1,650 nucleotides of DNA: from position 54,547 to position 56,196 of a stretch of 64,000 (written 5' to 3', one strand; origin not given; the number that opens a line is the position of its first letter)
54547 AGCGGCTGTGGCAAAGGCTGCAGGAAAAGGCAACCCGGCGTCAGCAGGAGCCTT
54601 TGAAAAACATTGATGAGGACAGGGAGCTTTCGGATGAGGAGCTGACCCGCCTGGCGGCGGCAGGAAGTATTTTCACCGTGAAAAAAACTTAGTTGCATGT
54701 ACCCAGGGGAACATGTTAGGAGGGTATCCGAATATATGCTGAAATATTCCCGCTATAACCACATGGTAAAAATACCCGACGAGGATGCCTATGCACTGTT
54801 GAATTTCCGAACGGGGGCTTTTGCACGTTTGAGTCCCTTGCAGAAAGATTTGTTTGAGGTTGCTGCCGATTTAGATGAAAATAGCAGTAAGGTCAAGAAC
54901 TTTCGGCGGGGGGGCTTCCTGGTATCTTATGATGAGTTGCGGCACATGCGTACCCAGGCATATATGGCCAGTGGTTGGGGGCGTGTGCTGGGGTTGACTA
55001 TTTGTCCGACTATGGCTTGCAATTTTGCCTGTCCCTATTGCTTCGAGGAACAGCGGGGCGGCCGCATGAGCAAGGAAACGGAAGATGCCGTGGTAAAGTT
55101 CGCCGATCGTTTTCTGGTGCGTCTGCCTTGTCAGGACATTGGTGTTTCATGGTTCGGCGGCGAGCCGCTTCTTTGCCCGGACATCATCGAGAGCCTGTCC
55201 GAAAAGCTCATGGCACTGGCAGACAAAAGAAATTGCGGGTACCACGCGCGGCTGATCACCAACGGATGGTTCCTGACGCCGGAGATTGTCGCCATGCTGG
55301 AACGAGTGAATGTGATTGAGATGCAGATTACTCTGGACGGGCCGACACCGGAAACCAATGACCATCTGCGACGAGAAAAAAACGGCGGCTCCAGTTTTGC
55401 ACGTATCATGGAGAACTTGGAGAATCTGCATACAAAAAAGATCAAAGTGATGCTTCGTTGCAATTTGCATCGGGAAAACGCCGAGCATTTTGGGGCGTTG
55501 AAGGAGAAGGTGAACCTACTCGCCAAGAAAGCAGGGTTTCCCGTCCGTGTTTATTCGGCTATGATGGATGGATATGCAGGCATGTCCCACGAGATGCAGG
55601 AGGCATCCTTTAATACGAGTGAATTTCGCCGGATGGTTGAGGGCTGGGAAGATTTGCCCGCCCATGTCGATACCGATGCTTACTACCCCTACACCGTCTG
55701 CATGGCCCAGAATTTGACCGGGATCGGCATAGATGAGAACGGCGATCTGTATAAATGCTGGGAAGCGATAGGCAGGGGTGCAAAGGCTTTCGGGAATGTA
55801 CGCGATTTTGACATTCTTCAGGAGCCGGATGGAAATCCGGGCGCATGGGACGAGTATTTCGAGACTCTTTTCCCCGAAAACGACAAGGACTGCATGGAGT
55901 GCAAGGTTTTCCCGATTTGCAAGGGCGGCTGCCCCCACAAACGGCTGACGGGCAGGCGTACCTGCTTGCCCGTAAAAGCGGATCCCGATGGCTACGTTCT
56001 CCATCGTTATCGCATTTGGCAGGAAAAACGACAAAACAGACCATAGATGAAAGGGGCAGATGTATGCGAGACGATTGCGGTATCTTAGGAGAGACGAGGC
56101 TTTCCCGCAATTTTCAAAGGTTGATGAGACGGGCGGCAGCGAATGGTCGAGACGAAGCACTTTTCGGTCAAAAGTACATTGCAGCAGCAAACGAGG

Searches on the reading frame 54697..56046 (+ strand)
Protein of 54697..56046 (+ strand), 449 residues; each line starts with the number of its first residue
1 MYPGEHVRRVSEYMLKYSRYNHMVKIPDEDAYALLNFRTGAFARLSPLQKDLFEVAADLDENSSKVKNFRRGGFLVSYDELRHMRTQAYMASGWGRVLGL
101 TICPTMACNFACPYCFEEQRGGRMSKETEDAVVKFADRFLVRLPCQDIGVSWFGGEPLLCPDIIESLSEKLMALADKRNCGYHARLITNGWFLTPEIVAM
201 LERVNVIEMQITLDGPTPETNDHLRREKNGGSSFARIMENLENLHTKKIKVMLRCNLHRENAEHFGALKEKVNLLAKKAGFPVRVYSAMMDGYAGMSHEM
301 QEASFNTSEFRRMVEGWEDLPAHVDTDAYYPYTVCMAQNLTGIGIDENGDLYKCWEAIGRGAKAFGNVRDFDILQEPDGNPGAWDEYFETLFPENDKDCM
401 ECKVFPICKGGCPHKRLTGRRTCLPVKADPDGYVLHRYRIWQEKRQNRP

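Call 4: search_protein_families(library=ncbifam, proteins=[window:54697-56046:+], max_evalue=0.01)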
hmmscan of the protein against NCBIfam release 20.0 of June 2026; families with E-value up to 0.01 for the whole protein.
window:54697-56046:+ (449 aa): 71 families (the best 25 are shown)
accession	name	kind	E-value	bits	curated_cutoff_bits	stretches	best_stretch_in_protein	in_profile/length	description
TIGR04334.1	rSAM_Clo7bot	equivalog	3e-60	204.1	600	1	16-417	1-410/440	radical SAM/SPASM domain Clo7bot peptide maturase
TIGR04463.1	rSAM_vs_C_rich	equivalog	1.5e-55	188.7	525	1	36-417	16-399/438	TIGR04463 family radical SAM/SPASM RiPP maturase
NF052473.1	rSAM_FlmE_OhkG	exception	7.2e-44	150.3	500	2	15-310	1-316/481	FlmE/OhkG family radical SAM/SPASM peptide maturase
NF038107.1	rSAM_NF038107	equivalog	1.4e-43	149.4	600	1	15-412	1-400/444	Cys-every-fifth radical SAM/SPASM peptide maturase CefB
TIGR04280.1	geopep_mat_rSAM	hypoth_equivalog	1.6e-39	136.1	400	1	16-417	2-397/428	geopeptide radical SAM maturase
NF047865.1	rSAM_PapB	equivalog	4e-31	108.5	340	1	99-415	4-319/330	PapB family radical SAM/SPASM ranthipeptide maturase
NF041298.1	rSAM_mat_DynA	equivalog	9.9e-28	97.1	450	1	102-415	5-324/356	dynobactin maturation radical SAM/SPASM protein DynA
TIGR04064.1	rSAM_nif11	equivalog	6.2e-22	77.9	518.7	2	26-245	26-225/459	nif11-like peptide radical SAM maturase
TIGR03942.1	sulfatase_rSAM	equivalog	9.6e-21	74.2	349.45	1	106-418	9-330/363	anaerobic sulfatase maturase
TIGR03962.1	mycofact_rSAM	equivalog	1.5e-20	73.7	265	1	99-420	13-322/339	mycofactocin radical SAM maturase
TIGR03974.1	rSAM_six_Cys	equivalog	2.3e-20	72.9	425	1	25-413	21-417/451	thioether cross-link-forming SCIFF peptide maturase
TIGR04083.1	rSAM_pep_methan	hypoth_equivalog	5.5e-20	71.6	300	2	101-288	3-176/376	TIGR04083 family peptide-modifying radical SAM enzyme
NF041707.1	rSAM_YhhB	equivalog_domain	1.8e-18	66.6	445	1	108-249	12-157/369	cyclophane-forming radical SAM/SPASM peptide maturase YhhB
TIGR04136.1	rSAM_FibroRumin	equivalog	6.1e-18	64.9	400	1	107-416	100-422/458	FibroRumin system radical SAM peptide maturase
TIGR03906.1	quino_hemo_SAM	equivalog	5.3e-17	61.6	453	2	105-244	101-241/467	quinohemoprotein amine dehydrogenase maturation protein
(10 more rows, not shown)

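Call 7: search_protein_families(library=pfam, proteins=[window:54697-56046:+], max_evalue=0.01)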
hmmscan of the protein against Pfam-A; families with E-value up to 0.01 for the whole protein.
window:54697-56046:+ (449 aa): 2 families
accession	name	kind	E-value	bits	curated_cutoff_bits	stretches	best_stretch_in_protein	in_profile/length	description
PF04055.27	Radical_SAM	-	9e-23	81.7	29.5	1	104-269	3-163/166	Radical SAM superfamily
PF13353.11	Fer4_12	-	0.0037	18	22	1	107-178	14-84/137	4Fe-4S single cluster domain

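Call 25: find_homologous_proteins(query=window:54697-56046:+, max_evalue=1e-10)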
Query window:54697-56046:+ (449 aa): 1139 proteins with E <= 1e-10 among 6013 candidates; the best 120 are listed.
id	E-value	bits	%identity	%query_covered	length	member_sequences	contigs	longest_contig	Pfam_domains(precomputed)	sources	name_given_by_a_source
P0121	0.0e+0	1041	100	97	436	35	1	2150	PF04055.28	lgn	-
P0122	6.2e-235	798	78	96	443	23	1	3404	PF04055.28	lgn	-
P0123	8.8e-210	715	68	96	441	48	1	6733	PF04055.28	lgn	-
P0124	8.1e-157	541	54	96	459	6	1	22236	PF04055.28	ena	-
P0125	5.8e-153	528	54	96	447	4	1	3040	PF04055.28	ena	-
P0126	7.8e-152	524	52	96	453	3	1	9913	PF04055.28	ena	-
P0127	2.4e-149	516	52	96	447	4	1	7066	PF04055.28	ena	-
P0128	1.4e-147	510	53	95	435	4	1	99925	PF04055.28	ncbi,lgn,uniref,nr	ncbi:radical SAM/SPASM domain-containing protein [Selenomonas ruminantium]|uniref:Radical SAM core d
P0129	1.0e-144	501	53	95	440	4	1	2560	PF04055.28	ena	-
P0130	3.2e-144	499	50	97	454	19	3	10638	PF04055.28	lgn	-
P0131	5.8e-143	495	48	97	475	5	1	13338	PF04055.28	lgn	-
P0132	7.2e-141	488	50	97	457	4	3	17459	PF04055.28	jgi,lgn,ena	-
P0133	8.8e-141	488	50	95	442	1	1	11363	PF04055.28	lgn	-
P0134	9.2e-141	488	49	96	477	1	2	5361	PF04055.28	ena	-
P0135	1.3e-140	487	51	95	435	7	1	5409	PF04055.28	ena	-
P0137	3.5e-140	486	50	95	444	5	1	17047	PF04055.28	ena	-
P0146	3.5e-130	453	49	95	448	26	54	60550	PF04055.28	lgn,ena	-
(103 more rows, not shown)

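Call 26: find_encoding_contigs(protein=P0123, flank=5000, max_places=2)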
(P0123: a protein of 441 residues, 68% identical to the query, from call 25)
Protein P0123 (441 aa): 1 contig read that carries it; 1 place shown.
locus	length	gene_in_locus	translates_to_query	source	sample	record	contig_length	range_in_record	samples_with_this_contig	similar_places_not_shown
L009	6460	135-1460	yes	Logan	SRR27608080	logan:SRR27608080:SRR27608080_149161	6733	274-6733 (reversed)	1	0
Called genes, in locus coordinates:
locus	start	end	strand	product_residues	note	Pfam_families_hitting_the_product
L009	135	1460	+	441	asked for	PF04055:Radical_SAM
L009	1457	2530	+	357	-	-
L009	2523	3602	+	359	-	-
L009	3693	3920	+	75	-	PF07862:Nif11 (faint)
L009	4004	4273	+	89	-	-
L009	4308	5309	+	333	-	-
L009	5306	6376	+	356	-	-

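Call 27: find_encoding_contigs(protein=P0124, flank=5000, max_places=2)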
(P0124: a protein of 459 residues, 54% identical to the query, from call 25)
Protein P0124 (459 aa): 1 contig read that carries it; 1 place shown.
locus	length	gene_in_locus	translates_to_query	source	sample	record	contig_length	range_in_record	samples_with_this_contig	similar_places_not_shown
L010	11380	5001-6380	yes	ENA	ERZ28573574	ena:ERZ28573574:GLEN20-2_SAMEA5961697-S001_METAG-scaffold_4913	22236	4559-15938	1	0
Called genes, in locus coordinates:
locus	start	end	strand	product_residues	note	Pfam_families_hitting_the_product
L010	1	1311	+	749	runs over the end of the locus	PF03412:Peptidase_C39, PF13529:Peptidase_C39_2 (weak), PF00664:ABC_membrane, PF00005:ABC_tran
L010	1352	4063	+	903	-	PF00664:ABC_membrane, PF00005:ABC_tran, PF02463:SMC_N (faint)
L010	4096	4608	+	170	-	PF04542:Sigma70_r2, PF08281:Sigma70_r4_2, PF04545:Sigma70_r4 (faint)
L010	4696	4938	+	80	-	-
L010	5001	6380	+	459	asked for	PF04055:Radical_SAM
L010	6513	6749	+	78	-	PF07862:Nif11 (weak)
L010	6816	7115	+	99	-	-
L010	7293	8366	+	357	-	-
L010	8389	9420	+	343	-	-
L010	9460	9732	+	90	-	-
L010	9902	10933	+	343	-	-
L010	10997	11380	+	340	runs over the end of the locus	-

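Call 28: find_encoding_contigs(protein=P0128, flank=5000, max_places=2)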
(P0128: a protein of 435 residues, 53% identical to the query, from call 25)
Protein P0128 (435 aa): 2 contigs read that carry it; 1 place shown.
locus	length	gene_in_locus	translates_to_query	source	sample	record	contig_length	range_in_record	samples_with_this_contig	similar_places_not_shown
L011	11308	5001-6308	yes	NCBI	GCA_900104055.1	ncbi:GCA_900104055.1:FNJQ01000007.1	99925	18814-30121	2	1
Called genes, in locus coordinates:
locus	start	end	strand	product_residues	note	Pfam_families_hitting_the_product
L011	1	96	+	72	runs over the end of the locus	-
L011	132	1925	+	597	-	-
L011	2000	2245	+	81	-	-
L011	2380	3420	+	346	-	-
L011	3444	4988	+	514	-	PF13353:Fer4_12, PF04055:Radical_SAM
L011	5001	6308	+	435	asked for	PF04055:Radical_SAM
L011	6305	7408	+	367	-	PF04055:Radical_SAM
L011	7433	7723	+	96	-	PF01554:MatE (weak)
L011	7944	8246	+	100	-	PF01371:Trp_repressor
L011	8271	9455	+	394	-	PF13393:tRNA-synt_His, PF00587:tRNA-synt_2b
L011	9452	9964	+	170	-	PF01966:HD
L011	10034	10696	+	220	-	PF01634:HisG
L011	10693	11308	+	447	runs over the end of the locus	PF00815:Histidinol_dh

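Call 32: find_encoding_contigs(protein=P0122, flank=4000, max_places=3)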
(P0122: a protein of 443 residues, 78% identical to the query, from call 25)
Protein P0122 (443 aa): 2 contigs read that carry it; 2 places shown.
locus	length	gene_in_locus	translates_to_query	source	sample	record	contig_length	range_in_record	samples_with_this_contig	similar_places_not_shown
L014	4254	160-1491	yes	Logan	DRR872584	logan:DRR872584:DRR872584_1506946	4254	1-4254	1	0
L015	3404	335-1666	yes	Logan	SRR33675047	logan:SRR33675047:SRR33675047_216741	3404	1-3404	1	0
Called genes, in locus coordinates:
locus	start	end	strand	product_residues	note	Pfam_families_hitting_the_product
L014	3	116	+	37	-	?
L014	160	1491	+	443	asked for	PF04055:Radical_SAM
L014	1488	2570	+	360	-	-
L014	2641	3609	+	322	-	-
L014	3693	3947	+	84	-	-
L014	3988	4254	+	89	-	?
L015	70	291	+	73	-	-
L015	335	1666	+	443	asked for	PF04055:Radical_SAM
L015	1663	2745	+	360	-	-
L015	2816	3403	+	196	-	?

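Call 41: find_related_loci(query=A3, collection=metagenome_contigs, flank=6000)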
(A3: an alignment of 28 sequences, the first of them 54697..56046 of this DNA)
Query A3 (449 aa) in metagenome_contigs; peptide patterns used: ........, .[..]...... (x = any residue, [..] = any of these).
600 stretches matched a pattern (row limit reached: there are more); 310 encode a relative of the query (tblastn E <= 1e-3); the best 80 are kept; 80 distinct loci.
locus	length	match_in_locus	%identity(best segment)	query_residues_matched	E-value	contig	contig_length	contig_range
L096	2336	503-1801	68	14-446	0e+0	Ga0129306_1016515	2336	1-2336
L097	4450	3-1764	40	66-439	2e-91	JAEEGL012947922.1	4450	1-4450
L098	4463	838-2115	31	17-441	4e-59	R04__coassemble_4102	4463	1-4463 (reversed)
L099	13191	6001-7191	33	16-421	3e-57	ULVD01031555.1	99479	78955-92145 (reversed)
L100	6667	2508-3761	32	3-416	4e-57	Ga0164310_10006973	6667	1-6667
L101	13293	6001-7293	30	4-423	7e-57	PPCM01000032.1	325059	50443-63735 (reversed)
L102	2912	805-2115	30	15-444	4e-56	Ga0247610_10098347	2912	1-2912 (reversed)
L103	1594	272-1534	32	12-435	1e-56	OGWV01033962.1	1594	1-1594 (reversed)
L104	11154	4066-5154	33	81-445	6e-54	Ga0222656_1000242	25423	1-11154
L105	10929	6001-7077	32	66-420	1e-53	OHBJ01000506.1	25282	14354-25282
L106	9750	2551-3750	30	11-417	5e-53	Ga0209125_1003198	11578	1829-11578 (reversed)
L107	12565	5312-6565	27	13-421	7e-53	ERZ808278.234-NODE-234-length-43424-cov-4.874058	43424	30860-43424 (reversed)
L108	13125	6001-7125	32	70-442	1e-55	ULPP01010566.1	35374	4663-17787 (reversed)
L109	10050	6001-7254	30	15-440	3e-52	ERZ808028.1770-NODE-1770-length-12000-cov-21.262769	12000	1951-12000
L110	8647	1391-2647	34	15-419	3e-52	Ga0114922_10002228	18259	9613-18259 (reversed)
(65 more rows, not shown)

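Call 56: find_encoding_contigs(protein=P0146, flank=9000, max_places=4)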
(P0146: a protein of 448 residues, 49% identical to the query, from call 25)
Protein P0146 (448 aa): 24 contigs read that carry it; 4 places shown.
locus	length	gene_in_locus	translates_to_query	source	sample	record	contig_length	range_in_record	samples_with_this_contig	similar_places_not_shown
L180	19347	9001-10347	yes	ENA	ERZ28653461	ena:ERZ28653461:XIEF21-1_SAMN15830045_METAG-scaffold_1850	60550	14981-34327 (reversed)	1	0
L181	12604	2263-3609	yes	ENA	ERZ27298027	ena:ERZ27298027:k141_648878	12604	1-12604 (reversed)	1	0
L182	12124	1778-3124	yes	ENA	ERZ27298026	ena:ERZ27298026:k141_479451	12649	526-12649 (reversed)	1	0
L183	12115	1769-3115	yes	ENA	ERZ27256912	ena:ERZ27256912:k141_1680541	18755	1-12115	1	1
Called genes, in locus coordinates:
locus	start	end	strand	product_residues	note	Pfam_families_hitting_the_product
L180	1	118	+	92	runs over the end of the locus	-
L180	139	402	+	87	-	-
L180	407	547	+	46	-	-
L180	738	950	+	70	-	-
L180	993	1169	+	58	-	-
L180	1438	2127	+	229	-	-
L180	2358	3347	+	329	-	PF16902:FokI_D3 (faint), PF13280:WYL, PF25583:WCX (weak)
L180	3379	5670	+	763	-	PF18998:Flg_new_2, PF07523:Big_3 (weak), PF18998:Flg_new_2, PF13306:LRR_5 (weak)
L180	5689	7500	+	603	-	PF18998:Flg_new_2, PF13306:LRR_5 (weak)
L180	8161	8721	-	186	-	PF00293:NUDIX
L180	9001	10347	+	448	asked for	PF04055:Radical_SAM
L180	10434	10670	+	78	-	PF07862:Nif11 (faint)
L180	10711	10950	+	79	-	-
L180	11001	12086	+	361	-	-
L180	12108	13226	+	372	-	-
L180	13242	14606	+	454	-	PF04055:Radical_SAM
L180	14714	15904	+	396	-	PF01740:STAS, PF13466:STAS_2, PF01636:APH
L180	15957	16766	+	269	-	PF00248:Aldo_ket_red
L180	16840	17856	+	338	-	-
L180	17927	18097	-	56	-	-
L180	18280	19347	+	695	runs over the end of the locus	PF07694:5TM-5TMR_LYT, PF07228:SpoIIE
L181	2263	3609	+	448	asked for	PF04055:Radical_SAM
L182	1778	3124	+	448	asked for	PF04055:Radical_SAM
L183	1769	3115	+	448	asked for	PF04055:Radical_SAM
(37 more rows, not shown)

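Call 57: find_encoding_contigs(protein=P0137, flank=9000, max_places=2)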
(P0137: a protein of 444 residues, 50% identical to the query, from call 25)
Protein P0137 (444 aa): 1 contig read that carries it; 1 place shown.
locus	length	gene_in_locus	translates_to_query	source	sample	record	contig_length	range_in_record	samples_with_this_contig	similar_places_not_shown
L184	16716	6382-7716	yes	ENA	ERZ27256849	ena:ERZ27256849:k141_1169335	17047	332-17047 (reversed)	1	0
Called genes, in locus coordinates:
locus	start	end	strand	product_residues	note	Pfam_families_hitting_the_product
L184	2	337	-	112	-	?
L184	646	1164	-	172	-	PF00293:NUDIX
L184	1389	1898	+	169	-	-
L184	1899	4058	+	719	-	PF03412:Peptidase_C39, PF00664:ABC_membrane, PF00005:ABC_tran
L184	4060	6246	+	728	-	PF00664:ABC_membrane, PF00005:ABC_tran, PF02463:SMC_N (faint)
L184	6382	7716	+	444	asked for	PF04055:Radical_SAM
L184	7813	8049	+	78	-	PF07862:Nif11 (faint)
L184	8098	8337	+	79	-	-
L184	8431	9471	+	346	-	-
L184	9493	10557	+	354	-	-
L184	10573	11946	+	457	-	PF04055:Radical_SAM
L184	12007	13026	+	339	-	-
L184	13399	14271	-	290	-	PF00589:Phage_integrase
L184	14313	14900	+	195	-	-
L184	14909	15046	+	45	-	-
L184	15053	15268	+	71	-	PF08281:Sigma70_r4_2 (weak)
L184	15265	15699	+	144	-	-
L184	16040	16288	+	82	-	-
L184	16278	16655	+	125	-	PF01850:PIN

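Call 61: search_solved_structures(query=window:54697-56046:+, max_evalue=0.001)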
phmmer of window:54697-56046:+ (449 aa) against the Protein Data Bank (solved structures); distinct sequences matched with E-value up to 0.001: 7.
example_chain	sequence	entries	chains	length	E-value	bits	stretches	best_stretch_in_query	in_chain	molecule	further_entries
5wgg_A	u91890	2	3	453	1.3e-11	47.2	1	56-414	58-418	Radical SAM domain protein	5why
4k37_A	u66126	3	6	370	1.1e-07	34.2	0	99-266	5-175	Anaerobic sulfatase-maturating enzyme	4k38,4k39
4k36_A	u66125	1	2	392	1.4e-07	33.9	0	99-266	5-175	Anaerobic sulfatase-maturating enzyme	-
8vpo_A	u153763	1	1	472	6.5e-06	28.4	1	30-265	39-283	Radical SAM core domain-containing protein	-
9gm3_A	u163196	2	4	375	1.2e-05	27.5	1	106-242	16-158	ChlB radical SAM domain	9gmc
6efn_A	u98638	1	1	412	0.00015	23.9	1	99-271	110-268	Sporulation killing factor maturation protein SkfB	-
5v1q_A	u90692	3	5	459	0.00098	21.2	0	98-188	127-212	Radical SAM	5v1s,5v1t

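Call 94: search_dna_similar(query=window:54736-56046:+, collection=plasmids, mode=protein, max_evalue=1e-20, max_rows=10)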
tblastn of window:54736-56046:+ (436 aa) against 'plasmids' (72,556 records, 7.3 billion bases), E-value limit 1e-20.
Records with a match: 41; places in all: 41; records where one place covers at least 80% of the query: 32.
Best place of each record, by identity: <60% 41.
By first word of the organism name: Bacillus 16; Bradyrhizobium 7; Paraclostridium 3; Streptomyces 3; Deinococcus 2; Rhizobium 2; Methylomagnum 1; Methylovirgula 1; Thermus 1; Sarcina 1; and 4 more.
By predicted mobility (MOB-suite, as given by PLSDB): non-mobilizable 29; mobilizable 9; conjugative 3.
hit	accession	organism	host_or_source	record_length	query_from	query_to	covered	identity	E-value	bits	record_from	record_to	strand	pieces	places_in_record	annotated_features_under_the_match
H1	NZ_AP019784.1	Methylomagnum ishizawai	-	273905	3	404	92%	31.7%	3e-44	172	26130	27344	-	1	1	TIGR04463 family radical SAM/SPASM RiPP maturase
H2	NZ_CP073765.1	Methylovirgula sp. HY1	soil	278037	2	404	92%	31.0%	3e-34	143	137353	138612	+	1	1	radical SAM protein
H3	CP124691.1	Paraclostridium bifermentans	Whole organism,peat soil sample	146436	2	404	92%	30.3%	8e-42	197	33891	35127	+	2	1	SPASM domain-containing protein | radical SAM protein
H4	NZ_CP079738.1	Paraclostridium bifermentans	whole organism,soil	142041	2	404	92%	30.1%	3e-50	190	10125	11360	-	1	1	ctpM: radical SAM/SPASM domain Clo7bot peptide maturase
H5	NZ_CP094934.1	Paraclostridium bifermentans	Homo sapiens,feces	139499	2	404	92%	29.6%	6e-50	189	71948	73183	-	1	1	ctpM: radical SAM/SPASM domain Clo7bot peptide maturase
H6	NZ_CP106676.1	Bacillus cereus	cell culture,soil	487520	1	404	93%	29.6%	2e-42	167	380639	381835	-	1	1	radical SAM protein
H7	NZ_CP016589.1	Bacillus thuringiensis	Mono isolate,Ginseng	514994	1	404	93%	29.6%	2e-42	167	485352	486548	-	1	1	radical SAM protein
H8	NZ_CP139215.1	Bacillus cereus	environmental samples,soil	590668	1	404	93%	29.6%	3e-42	166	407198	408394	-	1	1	radical SAM protein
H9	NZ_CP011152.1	Bacillus cereus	cell culture,soil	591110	1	404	93%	29.6%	3e-42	166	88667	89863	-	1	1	radical SAM protein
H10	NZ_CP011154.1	Bacillus cereus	cell culture,soil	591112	1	404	93%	29.6%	3e-42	166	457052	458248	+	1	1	radical SAM protein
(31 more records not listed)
